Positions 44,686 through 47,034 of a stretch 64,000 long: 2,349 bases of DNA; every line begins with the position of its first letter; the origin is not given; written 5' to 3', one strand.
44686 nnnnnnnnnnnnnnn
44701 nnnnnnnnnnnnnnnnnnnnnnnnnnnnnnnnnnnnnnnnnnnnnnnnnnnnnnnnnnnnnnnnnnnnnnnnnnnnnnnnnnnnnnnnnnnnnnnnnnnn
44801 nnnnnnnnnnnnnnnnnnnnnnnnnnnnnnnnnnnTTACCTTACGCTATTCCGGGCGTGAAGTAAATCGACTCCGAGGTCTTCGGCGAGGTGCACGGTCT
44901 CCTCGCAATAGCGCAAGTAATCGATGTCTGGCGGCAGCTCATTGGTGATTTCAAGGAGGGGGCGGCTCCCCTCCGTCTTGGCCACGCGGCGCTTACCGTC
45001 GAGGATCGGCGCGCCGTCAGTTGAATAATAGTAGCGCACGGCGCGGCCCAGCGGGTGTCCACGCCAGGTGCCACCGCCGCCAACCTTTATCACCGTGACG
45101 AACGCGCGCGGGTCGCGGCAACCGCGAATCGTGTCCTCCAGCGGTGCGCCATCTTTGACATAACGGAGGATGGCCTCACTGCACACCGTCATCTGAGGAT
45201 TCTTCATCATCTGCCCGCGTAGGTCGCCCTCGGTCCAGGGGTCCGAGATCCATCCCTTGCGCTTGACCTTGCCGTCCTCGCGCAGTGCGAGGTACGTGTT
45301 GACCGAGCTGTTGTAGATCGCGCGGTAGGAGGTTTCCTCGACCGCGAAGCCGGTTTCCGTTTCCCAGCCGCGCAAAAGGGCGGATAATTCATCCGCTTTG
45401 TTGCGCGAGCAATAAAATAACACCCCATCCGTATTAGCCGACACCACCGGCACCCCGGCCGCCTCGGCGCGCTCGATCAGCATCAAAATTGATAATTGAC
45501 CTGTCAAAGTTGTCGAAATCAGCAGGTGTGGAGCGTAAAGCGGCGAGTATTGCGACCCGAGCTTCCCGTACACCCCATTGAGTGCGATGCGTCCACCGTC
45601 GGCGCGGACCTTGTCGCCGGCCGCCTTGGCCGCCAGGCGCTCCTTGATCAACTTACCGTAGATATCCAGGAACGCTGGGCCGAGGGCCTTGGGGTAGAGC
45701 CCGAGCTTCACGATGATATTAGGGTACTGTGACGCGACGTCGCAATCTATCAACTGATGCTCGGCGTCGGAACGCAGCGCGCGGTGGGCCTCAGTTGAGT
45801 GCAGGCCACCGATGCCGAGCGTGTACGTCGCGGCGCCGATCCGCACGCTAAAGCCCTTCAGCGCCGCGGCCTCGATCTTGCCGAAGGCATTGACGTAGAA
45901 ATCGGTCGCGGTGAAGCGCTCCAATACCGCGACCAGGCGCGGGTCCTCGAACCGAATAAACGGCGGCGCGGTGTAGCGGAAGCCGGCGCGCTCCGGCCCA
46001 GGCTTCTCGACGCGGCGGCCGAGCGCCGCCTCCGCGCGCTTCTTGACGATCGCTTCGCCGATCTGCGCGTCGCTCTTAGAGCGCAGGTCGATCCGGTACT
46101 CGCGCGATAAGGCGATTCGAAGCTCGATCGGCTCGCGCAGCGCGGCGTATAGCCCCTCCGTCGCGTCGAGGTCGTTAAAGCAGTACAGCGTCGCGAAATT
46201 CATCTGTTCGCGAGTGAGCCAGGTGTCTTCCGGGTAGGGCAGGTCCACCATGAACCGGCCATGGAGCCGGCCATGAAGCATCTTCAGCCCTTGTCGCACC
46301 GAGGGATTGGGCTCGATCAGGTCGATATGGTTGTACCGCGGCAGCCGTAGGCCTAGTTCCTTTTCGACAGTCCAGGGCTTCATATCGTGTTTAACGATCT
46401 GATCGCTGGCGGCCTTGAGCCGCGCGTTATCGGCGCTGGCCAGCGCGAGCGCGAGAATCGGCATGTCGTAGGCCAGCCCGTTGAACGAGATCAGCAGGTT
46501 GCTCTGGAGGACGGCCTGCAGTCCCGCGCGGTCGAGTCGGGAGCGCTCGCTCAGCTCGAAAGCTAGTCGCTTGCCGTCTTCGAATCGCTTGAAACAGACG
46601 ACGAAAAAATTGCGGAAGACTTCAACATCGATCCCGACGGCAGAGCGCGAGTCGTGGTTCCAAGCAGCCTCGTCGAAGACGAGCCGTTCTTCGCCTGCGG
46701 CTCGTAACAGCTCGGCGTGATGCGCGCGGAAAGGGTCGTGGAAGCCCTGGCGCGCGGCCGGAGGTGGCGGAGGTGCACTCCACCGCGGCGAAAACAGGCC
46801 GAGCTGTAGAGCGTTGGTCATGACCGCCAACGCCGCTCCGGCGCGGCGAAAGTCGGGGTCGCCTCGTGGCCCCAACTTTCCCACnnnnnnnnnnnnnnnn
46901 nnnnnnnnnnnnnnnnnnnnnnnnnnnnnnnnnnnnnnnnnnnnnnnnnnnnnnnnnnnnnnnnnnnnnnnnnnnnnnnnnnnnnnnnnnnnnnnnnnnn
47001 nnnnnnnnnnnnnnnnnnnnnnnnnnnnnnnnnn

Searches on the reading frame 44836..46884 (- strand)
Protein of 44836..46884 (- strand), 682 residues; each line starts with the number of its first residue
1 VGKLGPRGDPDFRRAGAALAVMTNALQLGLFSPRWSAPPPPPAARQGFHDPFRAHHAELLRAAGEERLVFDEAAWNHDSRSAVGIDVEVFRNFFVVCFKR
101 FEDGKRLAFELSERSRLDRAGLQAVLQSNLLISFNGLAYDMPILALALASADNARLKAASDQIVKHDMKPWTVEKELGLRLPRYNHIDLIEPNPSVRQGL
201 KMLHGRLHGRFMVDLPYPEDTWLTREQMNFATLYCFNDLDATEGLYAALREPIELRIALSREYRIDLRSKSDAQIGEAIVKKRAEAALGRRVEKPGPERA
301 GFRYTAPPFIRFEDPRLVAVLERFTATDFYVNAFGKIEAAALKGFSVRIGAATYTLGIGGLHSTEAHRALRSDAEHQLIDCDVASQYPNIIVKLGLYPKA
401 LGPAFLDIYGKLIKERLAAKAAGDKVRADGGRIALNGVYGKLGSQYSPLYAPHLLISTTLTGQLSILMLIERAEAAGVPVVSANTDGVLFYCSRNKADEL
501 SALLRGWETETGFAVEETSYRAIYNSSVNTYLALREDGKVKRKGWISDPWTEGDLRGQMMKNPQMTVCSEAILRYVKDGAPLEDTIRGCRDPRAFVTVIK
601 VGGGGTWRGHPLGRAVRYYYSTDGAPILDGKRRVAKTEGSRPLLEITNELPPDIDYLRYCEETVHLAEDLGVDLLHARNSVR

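Call 13: search_protein_families(library=pfam, proteins=[window:44836-46884:-], max_evalue=0.01)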
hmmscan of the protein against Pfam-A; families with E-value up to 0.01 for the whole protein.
window:44836-46884:- (682 aa): 0 families

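Call 55: search_dna_similar(query=window:44836-46884:-, collection=phages, mode=protein, max_rows=15)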
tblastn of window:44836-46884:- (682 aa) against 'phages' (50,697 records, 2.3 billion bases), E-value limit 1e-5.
Records with a match: 967; places in all: 972; records where one place covers at least 80% of the query: 389.
Best place of each record, by identity: <60% 967.
By first word of the organism name: Enterococcus 127; Rheinheimera 115; Pseudomonas 98; Vibrio 90; Klebsiella 77; Escherichia 56; uncultured 41; Leuconostoc 39; Rhodobacter 30; Flavobacterium 29; and 61 more.
By host as written in the record: - 127; Rheinheimera sp. BAL341 115; Klebsiella pneumoniae 46; Enterococcus faecalis 39; Pseudomonas aeruginosa 31; Rhodobacter capsulatus YW1 30; Escherichia coli 23; Stenotrophomonas maltophilia 14; and 269 more.
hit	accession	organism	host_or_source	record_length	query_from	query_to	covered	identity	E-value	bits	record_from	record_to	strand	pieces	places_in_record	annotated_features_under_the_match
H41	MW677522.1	Rhodobacter phage RcPutin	Rhodobacter capsulatus YW1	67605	77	671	87%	47.4%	2e-166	535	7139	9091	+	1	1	8: DNA polymerase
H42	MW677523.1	Rhodobacter phage RcRios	Rhodobacter capsulatus YW1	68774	77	671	87%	47.4%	2e-166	535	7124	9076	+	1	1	8: DNA polymerase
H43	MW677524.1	Rhodobacter phage RcSalem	Rhodobacter capsulatus YW1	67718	77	671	87%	47.4%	3e-166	534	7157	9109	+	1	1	8: DNA polymerase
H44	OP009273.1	Rhodobacter phage RcKeef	Rhodobacter capsulatus YW1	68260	77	671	87%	47.4%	5e-166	533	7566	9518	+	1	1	DNA polymerase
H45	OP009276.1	Rhodobacter phage RcLkye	Rhodobacter capsulatus YW1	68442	77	671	87%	47.4%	5e-166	533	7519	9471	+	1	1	DNA polymerase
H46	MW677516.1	Rhodobacter phage RcIroh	Rhodobacter capsulatus YW1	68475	77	671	87%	47.4%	5e-166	533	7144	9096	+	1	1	8: DNA polymerase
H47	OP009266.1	Rhodobacter phage RcAquaphina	Rhodobacter capsulatus YW1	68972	77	671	87%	47.4%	5e-166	533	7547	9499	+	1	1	DNA polymerase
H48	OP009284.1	Rhodobacter phage RcPeripeteia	Rhodobacter capsulatus YW1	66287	77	671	87%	47.4%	9e-166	533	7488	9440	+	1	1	DNA polymerase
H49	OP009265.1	Rhodobacter phage RcAqua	Rhodobacter capsulatus YW1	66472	77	671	87%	47.4%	9e-166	533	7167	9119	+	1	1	DNA polymerase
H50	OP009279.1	Rhodobacter phage RcMcLean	Rhodobacter capsulatus YW1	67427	77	671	87%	47.4%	9e-166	533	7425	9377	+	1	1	DNA polymerase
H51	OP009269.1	Rhodobacter phage RcDora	Rhodobacter capsulatus YW1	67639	77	671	87%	47.4%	9e-166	533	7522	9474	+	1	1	DNA polymerase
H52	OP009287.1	Rhodobacter phage RcWata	Rhodobacter capsulatus YW1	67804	77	671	87%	47.4%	9e-166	533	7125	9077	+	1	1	DNA polymerase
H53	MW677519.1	Rhodobacter phage RcMrWorf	Rhodobacter capsulatus YW1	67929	77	671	87%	47.4%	9e-166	533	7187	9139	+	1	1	8: DNA polymerase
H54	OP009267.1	Rhodobacter phage RcBigEagle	Rhodobacter capsulatus YW1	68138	77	671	87%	47.4%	9e-166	533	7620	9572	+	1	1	DNA polymerase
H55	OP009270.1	Rhodobacter phage RcExplorer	Rhodobacter capsulatus YW1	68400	77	671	87%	47.4%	9e-166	533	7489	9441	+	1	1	DNA polymerase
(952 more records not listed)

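Call 57: get_annotated_region(hit=H41, flank=12000)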
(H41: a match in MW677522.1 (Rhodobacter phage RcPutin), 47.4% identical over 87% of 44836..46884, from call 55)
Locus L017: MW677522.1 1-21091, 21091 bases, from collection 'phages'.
description: Rhodobacter phage RcPutin, complete genome.
organism: Rhodobacter phage RcPutin (NCBI taxid 2835978)
taxonomy: Viruses; Duplodnaviria; Heunggongvirae; Uroviricota; Caudoviricetes; Casjensviridae
host: Rhodobacter capsulatus YW1; source: water; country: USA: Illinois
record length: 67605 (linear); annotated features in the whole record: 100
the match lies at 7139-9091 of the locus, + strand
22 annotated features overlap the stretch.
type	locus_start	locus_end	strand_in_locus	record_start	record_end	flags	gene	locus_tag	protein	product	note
CDS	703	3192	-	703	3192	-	1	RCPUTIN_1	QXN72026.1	DNA primase/polymerase domain protein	DNA primase/polymerase domain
CDS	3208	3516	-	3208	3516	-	2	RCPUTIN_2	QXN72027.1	helix-turn-helix DNA binding domain protein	helix-turn-helix DNA binding domain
CDS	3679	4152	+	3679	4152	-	3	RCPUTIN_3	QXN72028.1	hypothetical protein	-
CDS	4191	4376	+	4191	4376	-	4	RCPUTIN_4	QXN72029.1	helix-turn-helix DNA binding domain protein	helix-turn-helix DNA binding domain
CDS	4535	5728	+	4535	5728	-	5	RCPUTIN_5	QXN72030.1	Cas4 family exonuclease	-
CDS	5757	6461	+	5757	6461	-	6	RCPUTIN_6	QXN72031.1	hypothetical protein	-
CDS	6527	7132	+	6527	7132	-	7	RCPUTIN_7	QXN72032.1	exonuclease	-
CDS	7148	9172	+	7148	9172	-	8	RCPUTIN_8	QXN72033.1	DNA polymerase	-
CDS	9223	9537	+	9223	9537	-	9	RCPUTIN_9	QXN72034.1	hypothetical protein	-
CDS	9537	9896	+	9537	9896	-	10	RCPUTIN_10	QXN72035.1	hypothetical protein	-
CDS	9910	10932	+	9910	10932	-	11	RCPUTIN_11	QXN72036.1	hypothetical protein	-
CDS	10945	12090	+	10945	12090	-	12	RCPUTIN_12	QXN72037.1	hypothetical protein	-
CDS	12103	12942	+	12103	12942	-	13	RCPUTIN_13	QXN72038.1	hypothetical protein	-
CDS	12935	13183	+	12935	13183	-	14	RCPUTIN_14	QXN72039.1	hypothetical protein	-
CDS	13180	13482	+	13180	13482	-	15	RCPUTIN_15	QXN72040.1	nuclease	-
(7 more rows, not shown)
